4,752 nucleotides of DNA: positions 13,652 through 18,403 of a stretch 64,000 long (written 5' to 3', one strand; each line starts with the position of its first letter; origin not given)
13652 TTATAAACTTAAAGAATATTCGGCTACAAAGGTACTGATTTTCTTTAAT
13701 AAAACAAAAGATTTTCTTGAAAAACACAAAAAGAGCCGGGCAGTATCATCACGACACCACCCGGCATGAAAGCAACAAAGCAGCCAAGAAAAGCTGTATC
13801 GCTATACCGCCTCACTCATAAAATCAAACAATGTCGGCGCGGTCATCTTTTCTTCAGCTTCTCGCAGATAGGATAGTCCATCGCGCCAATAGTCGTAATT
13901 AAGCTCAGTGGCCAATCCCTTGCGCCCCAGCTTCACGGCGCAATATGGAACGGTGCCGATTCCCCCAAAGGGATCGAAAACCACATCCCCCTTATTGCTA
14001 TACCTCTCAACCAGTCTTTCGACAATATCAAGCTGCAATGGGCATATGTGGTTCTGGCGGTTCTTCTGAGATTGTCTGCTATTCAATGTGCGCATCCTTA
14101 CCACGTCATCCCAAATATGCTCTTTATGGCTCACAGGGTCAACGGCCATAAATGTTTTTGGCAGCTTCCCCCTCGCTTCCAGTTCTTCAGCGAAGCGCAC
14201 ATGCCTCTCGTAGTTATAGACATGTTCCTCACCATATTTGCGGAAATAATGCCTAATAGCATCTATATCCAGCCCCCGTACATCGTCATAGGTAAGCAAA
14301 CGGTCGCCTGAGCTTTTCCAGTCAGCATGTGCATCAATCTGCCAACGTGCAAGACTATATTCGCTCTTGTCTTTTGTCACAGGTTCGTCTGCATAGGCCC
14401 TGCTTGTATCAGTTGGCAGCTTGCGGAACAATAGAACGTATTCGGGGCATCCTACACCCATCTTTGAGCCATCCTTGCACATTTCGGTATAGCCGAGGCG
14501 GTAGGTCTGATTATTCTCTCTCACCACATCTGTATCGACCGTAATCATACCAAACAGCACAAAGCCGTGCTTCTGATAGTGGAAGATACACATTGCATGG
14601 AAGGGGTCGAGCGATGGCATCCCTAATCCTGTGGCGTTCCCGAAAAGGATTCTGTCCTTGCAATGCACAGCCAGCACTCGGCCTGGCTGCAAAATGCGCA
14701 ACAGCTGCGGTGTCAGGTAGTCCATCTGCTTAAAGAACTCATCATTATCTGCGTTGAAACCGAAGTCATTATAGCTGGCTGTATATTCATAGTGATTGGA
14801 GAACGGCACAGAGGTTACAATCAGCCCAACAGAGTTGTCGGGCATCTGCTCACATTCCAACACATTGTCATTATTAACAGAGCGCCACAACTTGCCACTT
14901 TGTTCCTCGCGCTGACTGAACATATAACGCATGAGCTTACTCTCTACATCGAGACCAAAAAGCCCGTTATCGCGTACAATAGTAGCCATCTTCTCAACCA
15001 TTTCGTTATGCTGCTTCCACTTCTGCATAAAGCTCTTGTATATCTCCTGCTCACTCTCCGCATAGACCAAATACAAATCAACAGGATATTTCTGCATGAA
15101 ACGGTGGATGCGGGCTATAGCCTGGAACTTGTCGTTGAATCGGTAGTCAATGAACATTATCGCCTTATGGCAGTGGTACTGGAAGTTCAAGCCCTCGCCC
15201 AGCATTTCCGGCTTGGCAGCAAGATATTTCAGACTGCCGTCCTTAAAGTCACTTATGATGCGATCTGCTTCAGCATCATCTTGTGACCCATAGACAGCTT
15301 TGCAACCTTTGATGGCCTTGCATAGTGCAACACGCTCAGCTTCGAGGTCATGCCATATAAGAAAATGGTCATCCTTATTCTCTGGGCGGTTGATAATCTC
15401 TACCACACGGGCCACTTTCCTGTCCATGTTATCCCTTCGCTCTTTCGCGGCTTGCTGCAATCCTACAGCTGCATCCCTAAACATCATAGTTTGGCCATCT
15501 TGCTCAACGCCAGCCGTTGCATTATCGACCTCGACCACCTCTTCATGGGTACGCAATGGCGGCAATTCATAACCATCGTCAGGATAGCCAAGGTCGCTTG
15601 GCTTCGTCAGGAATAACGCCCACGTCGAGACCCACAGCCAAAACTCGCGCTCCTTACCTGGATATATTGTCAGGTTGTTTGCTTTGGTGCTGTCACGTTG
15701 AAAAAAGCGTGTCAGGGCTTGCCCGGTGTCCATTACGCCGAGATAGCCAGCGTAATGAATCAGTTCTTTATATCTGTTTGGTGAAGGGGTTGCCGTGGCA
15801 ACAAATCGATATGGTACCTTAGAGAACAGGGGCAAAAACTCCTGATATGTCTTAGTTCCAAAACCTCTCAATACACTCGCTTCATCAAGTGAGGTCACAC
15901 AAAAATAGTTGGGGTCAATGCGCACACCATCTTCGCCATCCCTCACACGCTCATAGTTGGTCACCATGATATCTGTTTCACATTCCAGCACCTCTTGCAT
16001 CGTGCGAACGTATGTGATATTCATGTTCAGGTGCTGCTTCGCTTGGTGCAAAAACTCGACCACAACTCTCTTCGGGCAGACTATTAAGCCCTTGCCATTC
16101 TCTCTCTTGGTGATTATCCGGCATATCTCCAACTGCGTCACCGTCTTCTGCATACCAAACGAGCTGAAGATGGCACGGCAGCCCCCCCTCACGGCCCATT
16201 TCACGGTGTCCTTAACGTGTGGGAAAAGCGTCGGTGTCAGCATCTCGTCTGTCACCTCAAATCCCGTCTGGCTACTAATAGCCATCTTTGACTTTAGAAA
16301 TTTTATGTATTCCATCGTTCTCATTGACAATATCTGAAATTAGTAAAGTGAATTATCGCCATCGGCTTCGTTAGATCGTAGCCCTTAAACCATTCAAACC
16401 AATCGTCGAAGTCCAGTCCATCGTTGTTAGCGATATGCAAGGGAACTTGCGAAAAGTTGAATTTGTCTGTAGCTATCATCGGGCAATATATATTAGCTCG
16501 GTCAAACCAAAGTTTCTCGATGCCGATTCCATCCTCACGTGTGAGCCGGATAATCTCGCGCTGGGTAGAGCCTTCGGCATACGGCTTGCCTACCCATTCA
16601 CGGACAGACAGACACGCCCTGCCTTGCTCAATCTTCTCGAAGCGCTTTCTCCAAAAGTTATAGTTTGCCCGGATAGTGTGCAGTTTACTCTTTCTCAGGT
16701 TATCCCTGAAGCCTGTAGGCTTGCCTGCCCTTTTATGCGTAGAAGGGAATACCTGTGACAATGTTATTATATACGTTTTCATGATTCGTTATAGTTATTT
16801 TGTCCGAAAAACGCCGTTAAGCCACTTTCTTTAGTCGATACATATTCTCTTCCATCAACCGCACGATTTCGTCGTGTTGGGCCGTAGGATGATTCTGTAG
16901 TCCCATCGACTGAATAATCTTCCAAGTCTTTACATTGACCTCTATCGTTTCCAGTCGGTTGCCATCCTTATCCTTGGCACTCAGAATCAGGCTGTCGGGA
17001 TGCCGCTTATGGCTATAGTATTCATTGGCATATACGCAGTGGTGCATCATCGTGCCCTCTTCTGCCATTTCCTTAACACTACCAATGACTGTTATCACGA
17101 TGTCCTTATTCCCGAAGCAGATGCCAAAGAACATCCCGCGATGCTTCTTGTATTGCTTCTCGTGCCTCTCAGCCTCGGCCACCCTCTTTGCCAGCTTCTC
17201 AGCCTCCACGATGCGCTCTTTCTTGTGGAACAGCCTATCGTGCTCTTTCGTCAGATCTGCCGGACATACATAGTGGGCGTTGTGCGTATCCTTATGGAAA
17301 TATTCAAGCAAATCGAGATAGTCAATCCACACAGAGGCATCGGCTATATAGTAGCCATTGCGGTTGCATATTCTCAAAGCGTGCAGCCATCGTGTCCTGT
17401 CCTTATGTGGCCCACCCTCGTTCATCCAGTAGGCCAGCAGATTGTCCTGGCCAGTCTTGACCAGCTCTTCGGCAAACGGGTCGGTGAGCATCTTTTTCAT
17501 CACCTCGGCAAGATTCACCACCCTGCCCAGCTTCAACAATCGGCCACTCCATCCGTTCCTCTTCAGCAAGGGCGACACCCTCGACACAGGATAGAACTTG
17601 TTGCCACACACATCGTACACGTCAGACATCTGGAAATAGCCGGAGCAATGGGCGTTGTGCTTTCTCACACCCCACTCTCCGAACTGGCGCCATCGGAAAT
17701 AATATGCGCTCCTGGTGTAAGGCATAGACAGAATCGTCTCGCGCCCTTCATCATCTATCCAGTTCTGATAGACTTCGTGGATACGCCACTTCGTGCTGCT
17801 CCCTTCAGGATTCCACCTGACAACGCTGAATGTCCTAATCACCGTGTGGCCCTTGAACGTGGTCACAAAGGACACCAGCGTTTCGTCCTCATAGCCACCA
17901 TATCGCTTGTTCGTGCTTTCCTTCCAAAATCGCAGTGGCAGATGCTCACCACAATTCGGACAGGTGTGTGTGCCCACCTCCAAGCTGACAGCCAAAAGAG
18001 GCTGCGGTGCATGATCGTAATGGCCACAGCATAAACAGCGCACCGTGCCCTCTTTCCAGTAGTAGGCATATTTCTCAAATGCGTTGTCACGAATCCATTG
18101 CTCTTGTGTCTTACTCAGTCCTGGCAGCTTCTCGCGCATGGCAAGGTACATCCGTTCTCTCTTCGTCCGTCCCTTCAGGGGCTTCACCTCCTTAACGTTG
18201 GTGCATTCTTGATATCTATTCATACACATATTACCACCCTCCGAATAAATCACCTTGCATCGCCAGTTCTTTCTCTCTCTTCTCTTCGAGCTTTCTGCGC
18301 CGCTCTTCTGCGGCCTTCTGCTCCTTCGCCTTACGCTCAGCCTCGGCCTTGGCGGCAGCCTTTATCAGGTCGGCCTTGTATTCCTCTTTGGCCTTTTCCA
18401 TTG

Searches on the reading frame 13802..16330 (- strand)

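Call 73: search_protein_families(library=pfam, proteins=[window:13802-16330:-], max_evalue=0.001)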
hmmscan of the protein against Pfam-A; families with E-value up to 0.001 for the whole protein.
window:13802-16330:- (842 aa): 3 families
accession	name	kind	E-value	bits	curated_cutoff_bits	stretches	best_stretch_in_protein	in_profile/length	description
PF01555.25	N6_N4_Mtase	-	7.4e-15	55.9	26.7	1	502-815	2-216/221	DNA methylase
PF00176.29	SNF2-rel_dom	-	6.3e-06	25.9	24.9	1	58-192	26-173/290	SNF2-related domain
PF00271.37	Helicase_C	-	1.4e-05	25.8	23.5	0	338-411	37-109/110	Helicase conserved C-terminal domain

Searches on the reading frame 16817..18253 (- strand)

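Call 78: search_protein_families(library=pfam, proteins=[window:16817-18253:-], max_evalue=0.001)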
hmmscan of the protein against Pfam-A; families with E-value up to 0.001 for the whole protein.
window:16817-18253:- (478 aa): 1 family
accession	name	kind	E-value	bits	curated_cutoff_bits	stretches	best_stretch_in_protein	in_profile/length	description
PF14284.11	PcfJ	-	5.2e-34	117.6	25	1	309-464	2-147/147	PcfJ-like protein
